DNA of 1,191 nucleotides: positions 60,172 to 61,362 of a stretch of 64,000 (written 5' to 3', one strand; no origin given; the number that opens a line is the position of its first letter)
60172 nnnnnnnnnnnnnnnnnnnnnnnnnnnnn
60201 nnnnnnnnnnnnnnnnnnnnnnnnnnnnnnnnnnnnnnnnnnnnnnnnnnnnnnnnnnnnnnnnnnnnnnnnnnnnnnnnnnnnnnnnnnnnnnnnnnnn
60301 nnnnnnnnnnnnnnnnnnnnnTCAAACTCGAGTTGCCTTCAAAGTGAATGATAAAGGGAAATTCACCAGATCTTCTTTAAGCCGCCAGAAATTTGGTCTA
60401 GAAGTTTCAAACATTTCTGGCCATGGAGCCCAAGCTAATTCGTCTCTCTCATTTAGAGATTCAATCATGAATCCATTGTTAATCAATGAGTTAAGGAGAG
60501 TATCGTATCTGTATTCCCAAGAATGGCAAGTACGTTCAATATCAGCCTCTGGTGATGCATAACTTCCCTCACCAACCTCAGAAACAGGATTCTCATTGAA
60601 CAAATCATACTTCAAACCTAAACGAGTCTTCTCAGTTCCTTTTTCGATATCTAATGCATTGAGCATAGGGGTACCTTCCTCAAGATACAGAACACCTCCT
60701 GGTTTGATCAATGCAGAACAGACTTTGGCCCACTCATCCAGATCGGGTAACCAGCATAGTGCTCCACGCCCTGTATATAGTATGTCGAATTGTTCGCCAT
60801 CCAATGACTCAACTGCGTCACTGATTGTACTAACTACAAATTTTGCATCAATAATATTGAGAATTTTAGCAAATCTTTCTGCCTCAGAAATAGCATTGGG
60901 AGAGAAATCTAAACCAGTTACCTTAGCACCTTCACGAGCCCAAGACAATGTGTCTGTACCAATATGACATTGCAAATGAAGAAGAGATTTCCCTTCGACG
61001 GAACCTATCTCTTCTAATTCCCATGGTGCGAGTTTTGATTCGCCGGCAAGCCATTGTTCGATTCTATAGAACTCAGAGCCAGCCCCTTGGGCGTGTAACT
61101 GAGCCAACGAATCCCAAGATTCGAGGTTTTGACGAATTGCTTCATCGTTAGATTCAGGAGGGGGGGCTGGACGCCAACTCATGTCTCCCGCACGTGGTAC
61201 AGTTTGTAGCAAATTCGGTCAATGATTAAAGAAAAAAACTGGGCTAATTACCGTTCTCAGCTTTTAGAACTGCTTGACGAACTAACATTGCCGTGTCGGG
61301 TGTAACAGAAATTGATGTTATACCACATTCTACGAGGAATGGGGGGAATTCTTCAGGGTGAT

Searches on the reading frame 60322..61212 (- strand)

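Call 95: search_protein_families(library=pfam, proteins=[window:60322-61212:-], max_evalue=0.001)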
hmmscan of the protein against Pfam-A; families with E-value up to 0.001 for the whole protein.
window:60322-61212:- (296 aa): 5 families
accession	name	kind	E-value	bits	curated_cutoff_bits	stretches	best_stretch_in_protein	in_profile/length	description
PF08242.18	Methyltransf_12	-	2.6e-11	44.5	30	1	78-175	1-98/98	Methyltransferase domain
PF13847.12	Methyltransf_31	-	2.2e-09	37.6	27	1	74-180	4-112/145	Methyltransferase domain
PF08241.18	Methyltransf_11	-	2.4e-09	38.1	21.2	1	79-177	2-95/95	Methyltransferase domain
PF13649.12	Methyltransf_25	-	2.9e-09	37.9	27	1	78-173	2-97/97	Methyltransferase domain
PF13489.12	Methyltransf_23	-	1.3e-05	25.4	27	1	72-184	21-123/164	Methyltransferase domain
